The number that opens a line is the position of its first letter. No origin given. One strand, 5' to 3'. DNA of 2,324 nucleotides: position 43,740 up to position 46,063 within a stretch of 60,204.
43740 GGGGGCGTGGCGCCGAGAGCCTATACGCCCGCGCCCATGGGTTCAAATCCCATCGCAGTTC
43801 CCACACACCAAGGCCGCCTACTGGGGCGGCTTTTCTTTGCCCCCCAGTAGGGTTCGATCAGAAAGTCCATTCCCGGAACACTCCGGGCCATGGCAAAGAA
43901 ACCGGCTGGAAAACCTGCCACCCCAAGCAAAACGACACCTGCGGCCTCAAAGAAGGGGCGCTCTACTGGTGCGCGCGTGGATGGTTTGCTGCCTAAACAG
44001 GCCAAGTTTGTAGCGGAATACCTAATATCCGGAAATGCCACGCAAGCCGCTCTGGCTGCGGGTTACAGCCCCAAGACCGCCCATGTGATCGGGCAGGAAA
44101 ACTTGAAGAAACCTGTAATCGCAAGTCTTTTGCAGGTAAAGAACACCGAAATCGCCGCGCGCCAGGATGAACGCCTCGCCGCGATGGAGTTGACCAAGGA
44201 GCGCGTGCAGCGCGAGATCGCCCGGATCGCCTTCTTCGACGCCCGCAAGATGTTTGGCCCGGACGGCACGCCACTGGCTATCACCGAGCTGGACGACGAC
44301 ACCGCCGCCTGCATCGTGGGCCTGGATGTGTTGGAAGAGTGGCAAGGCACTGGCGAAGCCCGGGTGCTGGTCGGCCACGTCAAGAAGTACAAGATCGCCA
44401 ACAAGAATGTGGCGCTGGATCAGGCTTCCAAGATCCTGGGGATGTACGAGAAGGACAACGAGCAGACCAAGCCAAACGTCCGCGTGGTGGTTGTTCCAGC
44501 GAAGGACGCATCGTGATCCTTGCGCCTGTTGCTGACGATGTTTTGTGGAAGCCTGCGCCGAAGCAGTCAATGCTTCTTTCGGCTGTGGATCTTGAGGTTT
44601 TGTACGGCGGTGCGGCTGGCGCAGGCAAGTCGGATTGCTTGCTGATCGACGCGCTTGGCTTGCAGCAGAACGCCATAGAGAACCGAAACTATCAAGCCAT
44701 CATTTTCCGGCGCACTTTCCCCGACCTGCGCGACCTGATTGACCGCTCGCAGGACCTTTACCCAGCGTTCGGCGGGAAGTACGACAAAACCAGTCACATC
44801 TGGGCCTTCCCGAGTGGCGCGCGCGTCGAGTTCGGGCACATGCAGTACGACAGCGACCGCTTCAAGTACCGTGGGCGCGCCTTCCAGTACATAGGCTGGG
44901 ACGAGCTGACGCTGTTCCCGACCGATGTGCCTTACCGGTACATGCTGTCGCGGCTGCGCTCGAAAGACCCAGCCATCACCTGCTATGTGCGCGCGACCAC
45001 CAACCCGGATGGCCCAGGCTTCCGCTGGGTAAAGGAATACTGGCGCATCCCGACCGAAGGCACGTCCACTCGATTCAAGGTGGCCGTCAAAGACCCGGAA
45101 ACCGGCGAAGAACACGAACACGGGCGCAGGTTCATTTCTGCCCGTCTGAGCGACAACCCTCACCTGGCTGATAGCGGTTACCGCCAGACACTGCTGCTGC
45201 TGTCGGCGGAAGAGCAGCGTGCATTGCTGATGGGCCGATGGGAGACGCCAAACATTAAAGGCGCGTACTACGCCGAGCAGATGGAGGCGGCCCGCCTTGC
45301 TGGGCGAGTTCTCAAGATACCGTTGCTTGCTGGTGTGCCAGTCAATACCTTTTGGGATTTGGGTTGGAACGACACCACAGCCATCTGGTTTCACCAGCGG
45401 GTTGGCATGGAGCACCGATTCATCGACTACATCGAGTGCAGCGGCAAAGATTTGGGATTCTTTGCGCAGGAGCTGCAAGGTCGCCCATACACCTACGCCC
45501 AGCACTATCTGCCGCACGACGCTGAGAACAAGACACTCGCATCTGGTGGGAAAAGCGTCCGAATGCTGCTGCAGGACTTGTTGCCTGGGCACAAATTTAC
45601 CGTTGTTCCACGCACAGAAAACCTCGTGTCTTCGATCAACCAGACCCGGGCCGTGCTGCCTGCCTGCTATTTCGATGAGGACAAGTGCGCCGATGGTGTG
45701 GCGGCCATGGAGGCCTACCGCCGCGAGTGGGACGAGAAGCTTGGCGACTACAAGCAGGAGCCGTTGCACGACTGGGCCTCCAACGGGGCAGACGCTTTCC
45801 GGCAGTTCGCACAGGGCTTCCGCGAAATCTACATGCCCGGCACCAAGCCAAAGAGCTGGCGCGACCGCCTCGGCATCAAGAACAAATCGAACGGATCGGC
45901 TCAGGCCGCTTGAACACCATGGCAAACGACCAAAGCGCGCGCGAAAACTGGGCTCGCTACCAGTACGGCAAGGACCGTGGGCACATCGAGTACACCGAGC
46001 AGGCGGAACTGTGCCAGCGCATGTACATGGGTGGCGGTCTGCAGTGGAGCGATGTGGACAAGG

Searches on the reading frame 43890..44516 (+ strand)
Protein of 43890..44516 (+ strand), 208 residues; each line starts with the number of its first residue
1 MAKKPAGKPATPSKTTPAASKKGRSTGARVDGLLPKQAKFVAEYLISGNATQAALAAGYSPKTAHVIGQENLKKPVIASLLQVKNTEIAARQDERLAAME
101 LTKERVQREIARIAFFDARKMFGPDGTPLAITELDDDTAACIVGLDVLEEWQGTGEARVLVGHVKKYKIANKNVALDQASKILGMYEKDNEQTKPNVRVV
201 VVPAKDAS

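Call 18: search_protein_families(library=phrogs, proteins=[window:43890-44516:+], max_evalue=0.001)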
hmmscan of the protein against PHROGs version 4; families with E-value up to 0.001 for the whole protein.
window:43890-44516:+ (208 aa): 6 families
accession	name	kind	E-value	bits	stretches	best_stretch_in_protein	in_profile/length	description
phrog_51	-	head and packaging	4.5e-31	109.5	1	9-199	65-227/261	terminase small subunit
phrog_17390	-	unknown function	5.8e-18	65.5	1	36-89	6-59/69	-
phrog_2606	-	head and packaging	3.4e-09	37.5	1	16-117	72-167/310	terminase small subunit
phrog_641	-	head and packaging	3.2e-07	32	1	35-100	5-70/162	terminase small subunit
phrog_5334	-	head and packaging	0.0001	23.5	0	37-151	21-90/162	terminase small subunit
phrog_21070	-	unknown function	0.00043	21.3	0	29-128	74-171/222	-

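Call 61: search_protein_families(library=pfam, proteins=[window:43890-44516:+], max_evalue=0.01)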
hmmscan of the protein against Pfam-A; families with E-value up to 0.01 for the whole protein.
window:43890-44516:+ (208 aa): 1 family
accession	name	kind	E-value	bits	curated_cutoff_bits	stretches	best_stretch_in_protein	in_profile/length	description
PF03592.21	Terminase_2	-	1.2e-25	91.2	26.1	1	35-191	3-136/141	Terminase small subunit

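Call 63: find_encoding_contigs(protein=window:43890-44516:+, flank=3000, max_places=8)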
Protein window:43890-44516:+ (208 aa): 3 contigs read that carry it; 1 place shown.
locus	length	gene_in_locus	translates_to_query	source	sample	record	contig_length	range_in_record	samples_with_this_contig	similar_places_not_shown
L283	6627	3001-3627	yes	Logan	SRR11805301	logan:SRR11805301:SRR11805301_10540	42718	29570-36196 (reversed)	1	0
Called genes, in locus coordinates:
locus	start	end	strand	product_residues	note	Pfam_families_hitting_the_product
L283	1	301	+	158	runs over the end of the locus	-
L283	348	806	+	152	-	-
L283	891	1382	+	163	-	-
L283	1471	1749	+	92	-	-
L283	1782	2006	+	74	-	-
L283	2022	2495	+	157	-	-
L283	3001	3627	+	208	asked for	PF03592:Terminase_2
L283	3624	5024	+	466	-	PF03237:Terminase_6N (weak)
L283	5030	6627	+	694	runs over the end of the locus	PF16510:P22_portal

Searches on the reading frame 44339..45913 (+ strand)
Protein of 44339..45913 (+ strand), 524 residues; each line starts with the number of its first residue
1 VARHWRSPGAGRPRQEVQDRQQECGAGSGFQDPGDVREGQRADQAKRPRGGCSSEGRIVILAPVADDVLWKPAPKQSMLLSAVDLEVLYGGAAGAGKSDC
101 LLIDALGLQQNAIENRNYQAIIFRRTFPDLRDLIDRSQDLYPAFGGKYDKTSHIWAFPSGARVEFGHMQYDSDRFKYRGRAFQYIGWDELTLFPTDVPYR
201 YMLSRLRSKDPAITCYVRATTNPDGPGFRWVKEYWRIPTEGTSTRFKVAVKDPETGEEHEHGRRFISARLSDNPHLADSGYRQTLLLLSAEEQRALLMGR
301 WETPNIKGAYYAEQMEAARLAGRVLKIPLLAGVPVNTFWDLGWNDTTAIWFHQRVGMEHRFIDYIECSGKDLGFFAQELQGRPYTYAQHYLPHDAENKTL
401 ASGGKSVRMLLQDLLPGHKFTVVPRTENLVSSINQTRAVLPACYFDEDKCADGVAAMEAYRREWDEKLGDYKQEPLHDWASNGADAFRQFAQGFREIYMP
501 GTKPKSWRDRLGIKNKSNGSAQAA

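Call 14: search_dna_similar(query=window:44339-45913:+, collection=phages, mode=protein, max_rows=15)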
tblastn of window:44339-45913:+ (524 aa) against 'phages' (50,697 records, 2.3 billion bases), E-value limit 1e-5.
Records with a match: 1861; places in all: 1863; records where one place covers at least 80% of the query: 0.
Best place of each record, by identity: <60% 1861.
By first word of the organism name: Pseudomonas 429; Escherichia 240; Vibrio 168; Salmonella 145; Rheinheimera 112; Arthrobacter 72; Klebsiella 51; Erwinia 46; Xanthomonas 40; Stenotrophomonas 40; and 81 more.
By host as written in the record: - 235; Pseudomonas aeruginosa 149; Rheinheimera sp. BAL341 112; Escherichia coli 78; Pseudomonas aeruginosa PAO1 62; Arthrobacter sp. ATCC 21022 54; Escherichia coli K-12 MG1655 33; Pseudomonas sp. 20; and 468 more.
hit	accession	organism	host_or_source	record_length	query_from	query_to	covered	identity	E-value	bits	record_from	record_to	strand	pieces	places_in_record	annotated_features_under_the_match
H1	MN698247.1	Pelagibacter phage HTVC115P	Candidatus Pelagibacter sp. HTCC7211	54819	66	420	68%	35.1%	5e-46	179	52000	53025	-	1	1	terminase large subunit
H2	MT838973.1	Bacteriophage sp.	human fecal samples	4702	12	303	56%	41.2%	1e-45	177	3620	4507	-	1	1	record has no annotation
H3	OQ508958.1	Pseudoalteromonas phage vB_PtuP_Slicky01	Pseudoaltermonas tunicata SMS2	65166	12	350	65%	33.9%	7e-39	157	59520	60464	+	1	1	terminase-like family protein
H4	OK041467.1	Pseudomonas phage PAE2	Pseudomonas aeruginosa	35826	116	500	73%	29.5%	6e-35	145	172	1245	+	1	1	putative terminase large subunit protein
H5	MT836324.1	Bacteriophage sp.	human fecal samples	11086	36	303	51%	42.3%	6e-45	176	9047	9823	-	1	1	record has no annotation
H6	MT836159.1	Bacteriophage sp.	human fecal samples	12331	31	303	52%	40.5%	3e-42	167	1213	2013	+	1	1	record has no annotation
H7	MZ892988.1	Roseobacter phage CRP-212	Rhodobacteraceae bacterium FZCC0040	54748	54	321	51%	40.8%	2e-41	165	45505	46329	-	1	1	terminase large subunit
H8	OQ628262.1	Aeromonas phage vB_AsaP_MQM1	Aeromonas salmonicida subsp. salmonicida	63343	67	351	54%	37.6%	2e-40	162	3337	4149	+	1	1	terminase large subunit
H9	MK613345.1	Roseobacter phage CRP-3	Rhodobacteraceae bacterium FZCC0040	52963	54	313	50%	40.6%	2e-41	165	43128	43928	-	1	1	terminase large subunit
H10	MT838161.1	Bacteriophage sp.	human fecal samples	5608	68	303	45%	43.0%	2e-43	171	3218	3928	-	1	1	record has no annotation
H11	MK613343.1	Roseobacter phage CRP-1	Rhodobacteraceae bacterium FZCC0023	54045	38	313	53%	36.6%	9e-40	160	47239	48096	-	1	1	terminase large subunit | hypothetical protein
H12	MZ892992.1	Roseobacter phage CRP-738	Rhodobacteraceae bacterium FZCC0089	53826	76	313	45%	42.3%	4e-44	173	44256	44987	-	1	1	terminase large subunit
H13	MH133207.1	Acinetobacter phage vB_AbaM_B9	Acinetobacter baumannii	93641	68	454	74%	25.9%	5e-14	81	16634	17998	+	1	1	large subunit terminase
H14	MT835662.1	Bacteriophage sp.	human fecal samples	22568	68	303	45%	42.2%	7e-39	157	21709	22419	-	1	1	record has no annotation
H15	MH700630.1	Sinorhizobium phage phiM6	Sinorhizobium meliloti 1021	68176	58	313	49%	38.8%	2e-39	159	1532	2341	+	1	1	terminase large subunit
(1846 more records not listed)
